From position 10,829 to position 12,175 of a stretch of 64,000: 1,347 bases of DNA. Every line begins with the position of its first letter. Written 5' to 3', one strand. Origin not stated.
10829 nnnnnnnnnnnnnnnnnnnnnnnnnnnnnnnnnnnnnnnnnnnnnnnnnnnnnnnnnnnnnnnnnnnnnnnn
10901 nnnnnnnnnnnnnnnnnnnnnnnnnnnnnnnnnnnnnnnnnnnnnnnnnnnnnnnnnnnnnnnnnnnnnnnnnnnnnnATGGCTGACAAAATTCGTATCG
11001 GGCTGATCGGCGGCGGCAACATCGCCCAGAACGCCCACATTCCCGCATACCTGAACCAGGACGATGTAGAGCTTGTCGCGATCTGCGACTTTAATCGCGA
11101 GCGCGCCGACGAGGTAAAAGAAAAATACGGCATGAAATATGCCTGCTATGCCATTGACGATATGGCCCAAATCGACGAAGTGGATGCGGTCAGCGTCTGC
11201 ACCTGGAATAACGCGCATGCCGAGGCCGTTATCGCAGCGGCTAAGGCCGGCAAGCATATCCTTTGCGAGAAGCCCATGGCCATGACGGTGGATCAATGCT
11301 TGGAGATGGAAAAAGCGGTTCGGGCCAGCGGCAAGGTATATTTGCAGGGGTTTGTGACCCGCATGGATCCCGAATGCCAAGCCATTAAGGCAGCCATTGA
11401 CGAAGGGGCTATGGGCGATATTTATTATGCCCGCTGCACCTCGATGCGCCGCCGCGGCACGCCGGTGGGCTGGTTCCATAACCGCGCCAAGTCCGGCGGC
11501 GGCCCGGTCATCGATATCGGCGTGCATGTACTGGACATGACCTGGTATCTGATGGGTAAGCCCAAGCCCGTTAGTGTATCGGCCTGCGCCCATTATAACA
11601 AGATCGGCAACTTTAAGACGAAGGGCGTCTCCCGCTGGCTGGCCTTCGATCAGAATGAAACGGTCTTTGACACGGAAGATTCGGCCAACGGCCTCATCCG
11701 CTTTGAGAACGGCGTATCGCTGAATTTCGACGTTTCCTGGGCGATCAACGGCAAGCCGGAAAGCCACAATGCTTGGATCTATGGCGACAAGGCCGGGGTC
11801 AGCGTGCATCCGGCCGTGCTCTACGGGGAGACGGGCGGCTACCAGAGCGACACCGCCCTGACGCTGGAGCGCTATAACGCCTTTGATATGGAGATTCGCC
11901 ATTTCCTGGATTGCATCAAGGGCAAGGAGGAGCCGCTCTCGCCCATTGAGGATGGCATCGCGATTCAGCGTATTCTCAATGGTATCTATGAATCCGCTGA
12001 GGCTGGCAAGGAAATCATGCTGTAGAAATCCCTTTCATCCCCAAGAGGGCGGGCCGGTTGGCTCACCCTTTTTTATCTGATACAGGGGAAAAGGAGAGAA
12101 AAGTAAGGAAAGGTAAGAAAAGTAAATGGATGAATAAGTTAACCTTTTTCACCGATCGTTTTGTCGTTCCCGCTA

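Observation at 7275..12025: Possible oxidative (3-keto) glycoside-cleavage locus built around a composite propeller + DUF1080-like protein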

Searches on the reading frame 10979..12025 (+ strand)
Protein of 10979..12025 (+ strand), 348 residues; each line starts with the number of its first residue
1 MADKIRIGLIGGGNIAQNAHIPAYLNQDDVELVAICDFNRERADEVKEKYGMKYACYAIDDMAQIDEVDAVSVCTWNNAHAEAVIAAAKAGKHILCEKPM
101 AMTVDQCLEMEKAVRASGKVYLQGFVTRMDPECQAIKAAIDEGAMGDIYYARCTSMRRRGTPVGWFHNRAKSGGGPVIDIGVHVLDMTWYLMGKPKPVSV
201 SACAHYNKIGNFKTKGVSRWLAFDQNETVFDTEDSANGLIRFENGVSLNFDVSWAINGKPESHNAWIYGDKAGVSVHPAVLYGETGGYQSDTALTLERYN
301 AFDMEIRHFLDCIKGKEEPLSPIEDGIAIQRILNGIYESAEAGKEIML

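Call 5: search_protein_families(library=pfam, proteins=[window:10979-12025:+], max_evalue=0.01)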
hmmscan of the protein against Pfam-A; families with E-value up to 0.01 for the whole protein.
window:10979-12025:+ (348 aa): 6 families
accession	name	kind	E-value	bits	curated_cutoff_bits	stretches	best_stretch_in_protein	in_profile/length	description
PF01408.29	GFO_IDH_MocA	-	1.6e-29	103.5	24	1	5-124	1-119/120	Oxidoreductase family, NAD-binding Rossmann fold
PF02894.22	GFO_IDH_MocA_C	-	4.9e-26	92.3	22.9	1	137-348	1-218/218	Oxidoreductase family, C-terminal alpha/beta domain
PF22725.1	GFO_IDH_MocA_C3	-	4.1e-25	88.6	27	1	134-273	2-122/124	GFO/IDH/MocA C-terminal domain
PF03435.24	Sacchrp_dh_NADP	-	0.00019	22.2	25.1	1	7-117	1-124/129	Saccharopine dehydrogenase NADP binding domain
PF01488.26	Shikimate_DH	-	0.00063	20.3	24.3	1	5-78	13-86/138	Shikimate / quinate 5-dehydrogenase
PF03447.22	NAD_binding_3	-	0.00069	20.8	24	1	28-115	20-107/116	Homoserine dehydrogenase, NAD binding domain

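Call 6: search_protein_families(library=ncbifam, proteins=[window:10979-12025:+], max_evalue=0.01)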
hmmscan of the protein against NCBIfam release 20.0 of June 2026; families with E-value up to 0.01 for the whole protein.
window:10979-12025:+ (348 aa): 10 families
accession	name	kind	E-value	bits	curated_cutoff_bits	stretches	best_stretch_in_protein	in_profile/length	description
TIGR04380.1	myo_inos_iolG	equivalog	2.1e-44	151.7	355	1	4-345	1-328/330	inositol 2-dehydrogenase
NF052479.1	LevoglcsnDh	equivalog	1.7e-39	135.6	650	1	4-252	3-265/386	levoglucosan dehydrogenase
NF040723.1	UDP-GlcNAcDh_Arch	equivalog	1.7e-32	113.2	450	1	5-205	1-189/302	UDP-N-acetylglucosamine 3-dehydrogenase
NF041392.1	XylDh_Gfo6_Halo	equivalog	8.2e-29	100.5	350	1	3-347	15-349/350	D-xylose 1-dehydrogenase Gfo6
NF052679.1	InsChiInosDhIolG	equivalog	4.8e-28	98.2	540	1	5-155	3-155/343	bifunctional inositol 2-dehydrogenase/D-chiro-inositol 1-dehydrogenase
NF008607.0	PRK11579.1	subfamily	2.8e-24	85.7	330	1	1-341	1-338/346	oxidoreductase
NF007574.0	PRK10206.1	equivalog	1.1e-14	54.3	352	1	6-209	4-204/345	oxidoreductase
NF058563.1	BT_2159_fam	equivalog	1.1e-13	51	650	1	5-191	1-183/350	disaccharide 3-dehydrogenase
NF058561.1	BT_2158_fam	equivalog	1.6e-09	36.9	750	1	2-155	33-184/487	glycoside 3-dehydrogenase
NF009830.0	PRK13304.1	equivalog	1.1e-06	28.4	267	1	5-96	2-90/265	aspartate dehydrogenase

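Call 36: search_solved_structures(query=window:10979-12025:+, max_evalue=1e-20)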
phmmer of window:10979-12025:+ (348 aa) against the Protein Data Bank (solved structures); distinct sequences matched with E-value up to 1e-20: 18.
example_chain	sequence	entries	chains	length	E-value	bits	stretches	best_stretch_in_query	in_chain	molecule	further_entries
9m3d_B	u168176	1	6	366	1.2e-56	195.7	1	3-276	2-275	DgpA1 from W974-1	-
7xr9_A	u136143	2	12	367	1.7e-56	195.2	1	3-283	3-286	DgpA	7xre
5a02_A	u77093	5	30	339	2.2e-30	109.4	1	4-347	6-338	ALDOSE-ALDOSE OXIDOREDUCTASE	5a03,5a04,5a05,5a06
1evj_A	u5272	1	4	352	5.2e-30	108.1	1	8-346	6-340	GLUCOSE-FRUCTOSE OXIDOREDUCTASE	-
1ofg_A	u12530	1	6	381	4e-29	105.2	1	8-346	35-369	GLUCOSE-FRUCTOSE OXIDOREDUCTASE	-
1ryd_A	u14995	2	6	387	4.3e-29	105.1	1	8-346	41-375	glucose-fructose oxidoreductase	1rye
1h6a_A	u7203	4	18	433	6.7e-29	104.5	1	8-346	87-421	PRECURSOR FORM OF GLUCOSE-FRUCTOSE OXIDOREDUCTASE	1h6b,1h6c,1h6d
3ezy_A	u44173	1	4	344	2e-27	99.6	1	5-195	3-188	Dehydrogenase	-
4hkt_A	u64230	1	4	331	2.1e-26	96.3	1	5-337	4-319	Inositol 2-dehydrogenase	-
3mz0_A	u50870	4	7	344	2.5e-25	92.7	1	5-192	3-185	Inositol 2-dehydrogenase/D-chiro-inositol 3-dehydrogenase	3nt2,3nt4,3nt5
2glx_A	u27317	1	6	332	6.8e-25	91.3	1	6-250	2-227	1,5-anhydro-D-fructose reductase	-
4l9r_A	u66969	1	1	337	8.2e-25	91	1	5-192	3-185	Inositol 2-dehydrogenase/D-chiro-inositol 3-dehydrogenase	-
4l8v_A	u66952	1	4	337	8.2e-25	91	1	5-192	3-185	Inositol 2-dehydrogenase/D-chiro-inositol 3-dehydrogenase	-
6a3f_A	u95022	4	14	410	8.7e-25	90.9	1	5-258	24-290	Putative dehydrogenase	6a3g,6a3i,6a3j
3nto_A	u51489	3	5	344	2.4e-24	89.5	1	5-192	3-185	Inositol 2-dehydrogenase/D-chiro-inositol 3-dehydrogenase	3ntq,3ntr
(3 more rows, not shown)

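Call 64: search_solved_structures(query=window:10979-12025:+, max_evalue=1e-40, show_alignments=2)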
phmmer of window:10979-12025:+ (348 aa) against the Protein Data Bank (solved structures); distinct sequences matched with E-value up to 1e-40: 2.
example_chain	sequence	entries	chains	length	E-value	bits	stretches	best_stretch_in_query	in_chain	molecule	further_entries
9m3d_B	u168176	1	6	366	1.2e-56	195.7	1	3-276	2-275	DgpA1 from W974-1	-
7xr9_A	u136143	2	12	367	1.7e-56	195.2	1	3-283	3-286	DgpA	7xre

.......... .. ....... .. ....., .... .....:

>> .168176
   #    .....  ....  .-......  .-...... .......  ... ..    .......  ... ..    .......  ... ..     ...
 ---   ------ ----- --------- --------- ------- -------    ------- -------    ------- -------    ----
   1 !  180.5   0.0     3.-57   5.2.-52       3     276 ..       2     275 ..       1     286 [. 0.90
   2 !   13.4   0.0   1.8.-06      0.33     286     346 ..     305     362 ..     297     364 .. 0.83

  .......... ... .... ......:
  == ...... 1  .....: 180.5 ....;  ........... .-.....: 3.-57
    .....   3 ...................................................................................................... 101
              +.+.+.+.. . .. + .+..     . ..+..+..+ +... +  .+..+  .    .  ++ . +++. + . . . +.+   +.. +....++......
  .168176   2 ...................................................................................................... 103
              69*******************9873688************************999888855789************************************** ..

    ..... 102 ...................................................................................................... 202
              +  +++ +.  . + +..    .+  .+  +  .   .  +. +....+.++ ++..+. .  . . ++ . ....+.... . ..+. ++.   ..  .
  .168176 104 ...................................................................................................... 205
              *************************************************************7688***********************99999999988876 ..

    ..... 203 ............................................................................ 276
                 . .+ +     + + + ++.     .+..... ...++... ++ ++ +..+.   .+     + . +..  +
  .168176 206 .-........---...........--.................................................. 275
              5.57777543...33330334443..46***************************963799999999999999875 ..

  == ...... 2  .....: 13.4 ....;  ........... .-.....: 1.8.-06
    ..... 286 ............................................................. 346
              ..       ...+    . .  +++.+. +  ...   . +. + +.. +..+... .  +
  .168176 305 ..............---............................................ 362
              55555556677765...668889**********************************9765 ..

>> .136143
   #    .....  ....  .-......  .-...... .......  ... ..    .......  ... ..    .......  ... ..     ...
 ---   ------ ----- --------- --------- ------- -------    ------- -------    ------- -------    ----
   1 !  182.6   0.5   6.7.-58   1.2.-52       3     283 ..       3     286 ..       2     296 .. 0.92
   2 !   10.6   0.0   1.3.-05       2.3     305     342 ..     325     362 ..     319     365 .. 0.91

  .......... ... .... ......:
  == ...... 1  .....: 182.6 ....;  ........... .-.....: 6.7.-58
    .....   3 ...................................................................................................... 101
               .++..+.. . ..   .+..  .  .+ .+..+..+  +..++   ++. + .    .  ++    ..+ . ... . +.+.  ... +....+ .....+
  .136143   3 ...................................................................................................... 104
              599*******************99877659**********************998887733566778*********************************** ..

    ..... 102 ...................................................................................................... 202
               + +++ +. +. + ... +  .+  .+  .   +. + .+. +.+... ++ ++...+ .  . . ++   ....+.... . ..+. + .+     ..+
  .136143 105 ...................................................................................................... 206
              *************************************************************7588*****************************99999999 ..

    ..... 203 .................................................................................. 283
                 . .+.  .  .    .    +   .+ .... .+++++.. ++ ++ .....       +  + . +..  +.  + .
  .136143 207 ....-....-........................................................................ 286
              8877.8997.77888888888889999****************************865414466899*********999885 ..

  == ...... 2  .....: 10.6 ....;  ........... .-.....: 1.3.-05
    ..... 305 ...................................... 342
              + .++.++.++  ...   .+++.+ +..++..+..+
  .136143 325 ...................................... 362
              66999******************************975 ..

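Call 100: find_homologous_proteins(query=window:10979-12025:+, max_evalue=1e-60)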
Query window:10979-12025:+ (348 aa): 3436 proteins with E <= 1e-60 among 8000 candidates; the best 120 are listed.
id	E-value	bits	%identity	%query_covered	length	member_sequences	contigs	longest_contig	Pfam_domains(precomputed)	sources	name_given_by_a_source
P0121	1.0e-217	740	90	100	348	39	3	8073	PF01408.29,PF22725.2,PF02894.23,PF03435.25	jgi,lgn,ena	-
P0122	1.4e-204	697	85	99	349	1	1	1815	PF01408.29,PF22725.2,PF02894.23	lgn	-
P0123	8.2e-192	655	81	99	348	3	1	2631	PF01408.29,PF22725.2,PF02894.23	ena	-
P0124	1.5e-149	516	64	99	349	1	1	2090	PF01408.29,PF22725.2,PF02894.23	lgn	-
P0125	1.3e-146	506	64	99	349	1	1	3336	PF01408.29,PF22725.2,PF02894.23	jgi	-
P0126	1.4e-144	500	62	99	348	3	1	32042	PF01408.29,PF22725.2,PF02894.23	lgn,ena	-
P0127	3.7e-144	498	64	99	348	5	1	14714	PF01408.29,PF22725.2,PF02894.23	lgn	-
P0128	4.6e-144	498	61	99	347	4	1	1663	PF01408.29,PF22725.2,PF02894.23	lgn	-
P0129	1.3e-143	497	64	100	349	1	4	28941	PF01408.29,PF22725.2,PF02894.23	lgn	-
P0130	1.7e-143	496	63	99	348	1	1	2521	PF01408.29,PF22725.2,PF02894.23,PF01488.27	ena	-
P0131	4.5e-143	495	63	100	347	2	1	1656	PF01408.29,PF22725.2,PF02894.23,PF01488.27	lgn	-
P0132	1.8e-142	493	62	99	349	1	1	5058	PF01408.29,PF22725.2,PF02894.23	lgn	-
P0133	2.0e-142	493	62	100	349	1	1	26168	PF01408.29,PF22725.2,PF02894.23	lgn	-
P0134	7.8e-142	491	61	99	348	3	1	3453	PF01408.29,PF22725.2,PF02894.23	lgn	-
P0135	2.4e-141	489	61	99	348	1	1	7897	PF01408.29,PF22725.2,PF02894.23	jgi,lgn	jgi:predicted dehydrogenase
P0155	2.1e-137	476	59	99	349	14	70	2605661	PF01408.29,PF22725.2,PF02894.23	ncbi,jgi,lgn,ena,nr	ncbi:MAG: Gfo/Idh/MocA family protein [Caldicoprobacterales bacterium]|jgi:predicted dehydrogenase|n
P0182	8.7e-135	468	58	100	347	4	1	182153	PF01408.29,PF22725.2,PF02894.23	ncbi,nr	ncbi:MAG: Gfo/Idh/MocA family oxidoreductase [Clostridiaceae bacterium]|nr:Gfo/Idh/MocA family oxido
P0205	2.9e-132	459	60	100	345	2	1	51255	PF01408.29,PF22725.2,PF02894.23,PF03447.23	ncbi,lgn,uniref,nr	ncbi:Predicted dehydrogenase [Caldanaerobius fijiensis DSM 17918]|uniref:Predicted dehydrogenase n=1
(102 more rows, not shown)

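Call 101: find_encoding_contigs(protein=P0155, flank=7000, max_places=2)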
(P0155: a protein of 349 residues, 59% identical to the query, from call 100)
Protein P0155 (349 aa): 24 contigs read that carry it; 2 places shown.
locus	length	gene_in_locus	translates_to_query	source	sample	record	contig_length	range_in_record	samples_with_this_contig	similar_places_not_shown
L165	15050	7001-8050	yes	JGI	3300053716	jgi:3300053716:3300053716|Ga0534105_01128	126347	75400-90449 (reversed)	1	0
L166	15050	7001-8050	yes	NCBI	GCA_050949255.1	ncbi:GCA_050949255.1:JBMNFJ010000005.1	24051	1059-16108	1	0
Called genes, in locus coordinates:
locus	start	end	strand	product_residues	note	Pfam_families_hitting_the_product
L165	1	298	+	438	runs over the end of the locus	PF13204:Apiosidase, PF12904:Collagen_bind_2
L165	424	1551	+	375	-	PF01408:GFO_IDH_MocA, PF21252:Glyco_hydro_109_C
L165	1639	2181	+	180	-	PF00583:Acetyltransf_1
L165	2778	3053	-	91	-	PF13472:Lipase_GDSL_2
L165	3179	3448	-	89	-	-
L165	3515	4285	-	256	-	-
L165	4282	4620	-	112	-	PF03551:PadR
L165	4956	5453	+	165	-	PF13238:AAA_18 (weak), PF01202:SKI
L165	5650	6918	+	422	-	PF04909:Amidohydro_2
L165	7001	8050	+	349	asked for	PF01408:GFO_IDH_MocA, PF02894:GFO_IDH_MocA_C, PF22725:GFO_IDH_MocA_C3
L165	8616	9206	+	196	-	PF05175:MTS, PF01209:Ubie_methyltran (weak), PF02353:CMAS (weak), PF13489:Methyltransf_23 (weak), PF06325:PrmA, PF13847:Methyltransf_31, PF02390:Methyltransf_4, PF13649:Methyltransf_25, +4 more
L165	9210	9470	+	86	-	PF07875:Coat_F (weak)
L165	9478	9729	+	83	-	PF07875:Coat_F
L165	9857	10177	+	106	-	-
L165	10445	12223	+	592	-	PF01321:Creatinase_N, PF16189:Creatinase_N_2, PF00557:Peptidase_M24, PF16188:Peptidase_M24_C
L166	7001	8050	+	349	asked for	PF01408:GFO_IDH_MocA, PF02894:GFO_IDH_MocA_C, PF22725:GFO_IDH_MocA_C3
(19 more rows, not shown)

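Call 102: find_encoding_contigs(protein=P0205, flank=7000, max_places=1)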
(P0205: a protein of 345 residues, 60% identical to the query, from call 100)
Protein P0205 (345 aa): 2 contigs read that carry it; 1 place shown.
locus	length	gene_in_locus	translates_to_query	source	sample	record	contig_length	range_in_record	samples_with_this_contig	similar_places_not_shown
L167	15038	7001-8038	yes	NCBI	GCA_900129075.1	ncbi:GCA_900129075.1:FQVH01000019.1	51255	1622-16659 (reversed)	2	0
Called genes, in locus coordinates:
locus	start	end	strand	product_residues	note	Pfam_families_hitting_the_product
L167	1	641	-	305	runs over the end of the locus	PF01680:SOR_SNZ, PF01207:Dus (faint), PF05690:ThiG (weak)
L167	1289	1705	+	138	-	PF00496:SBP_bac_5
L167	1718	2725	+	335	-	PF00496:SBP_bac_5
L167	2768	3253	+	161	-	-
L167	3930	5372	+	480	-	PF00496:SBP_bac_5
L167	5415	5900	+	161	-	-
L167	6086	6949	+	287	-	PF01261:AP_endonuc_2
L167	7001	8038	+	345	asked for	PF01408:GFO_IDH_MocA, PF03447:NAD_binding_3 (weak), PF02894:GFO_IDH_MocA_C, PF22725:GFO_IDH_MocA_C3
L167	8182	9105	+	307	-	PF03547:Mem_trans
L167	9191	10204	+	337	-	PF01408:GFO_IDH_MocA, PF02894:GFO_IDH_MocA_C, PF22725:GFO_IDH_MocA_C3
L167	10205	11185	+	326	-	PF01408:GFO_IDH_MocA, PF02894:GFO_IDH_MocA_C, PF22685:Gal80p_C-like (faint), PF22725:GFO_IDH_MocA_C3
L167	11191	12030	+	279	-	PF01261:AP_endonuc_2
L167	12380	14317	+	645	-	PF00496:SBP_bac_5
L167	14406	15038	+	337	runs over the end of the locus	PF01408:GFO_IDH_MocA, PF02894:GFO_IDH_MocA_C, PF22725:GFO_IDH_MocA_C3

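Call 103: find_encoding_contigs(protein=P0182, flank=7000, max_places=1)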
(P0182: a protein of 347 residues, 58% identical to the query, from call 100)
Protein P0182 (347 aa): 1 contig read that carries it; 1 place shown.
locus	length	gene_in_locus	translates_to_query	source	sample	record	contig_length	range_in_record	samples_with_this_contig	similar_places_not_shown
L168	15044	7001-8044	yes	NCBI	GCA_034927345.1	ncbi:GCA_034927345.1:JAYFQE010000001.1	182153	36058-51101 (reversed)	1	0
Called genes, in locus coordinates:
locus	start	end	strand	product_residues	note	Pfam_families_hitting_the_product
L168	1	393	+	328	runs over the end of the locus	PF00356:LacI, PF00532:Peripla_BP_1, PF13407:Peripla_BP_4, PF13377:Peripla_BP_3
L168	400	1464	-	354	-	PF00701:DHDPS (faint)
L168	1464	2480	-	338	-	PF01370:Epimerase (weak)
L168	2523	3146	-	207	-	PF00440:TetR_N, PF17938:TetR_C_29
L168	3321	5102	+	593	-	PF02878:PGM_PMM_I, PF02879:PGM_PMM_II, PF02880:PGM_PMM_III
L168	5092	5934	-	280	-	PF13677:MotB_plug, PF00691:OmpA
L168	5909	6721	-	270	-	PF20560:MotA_N, PF01618:MotA_ExbB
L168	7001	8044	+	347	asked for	PF01408:GFO_IDH_MocA, PF02894:GFO_IDH_MocA_C, PF22725:GFO_IDH_MocA_C3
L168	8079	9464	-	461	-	PF12176:MtaB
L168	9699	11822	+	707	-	PF05223:MecA_N, PF03717:PBP_dimer, PF00905:Transpeptidase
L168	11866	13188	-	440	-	PF02056:Glyco_hydro_4, PF11975:Glyco_hydro_4C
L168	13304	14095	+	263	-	PF02311:AraC_binding, PF00165:HTH_AraC (weak), PF12833:HTH_18, PF00165:HTH_AraC (weak)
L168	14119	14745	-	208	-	PF09335:VTT_dom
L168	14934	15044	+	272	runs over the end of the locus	PF09359:VTC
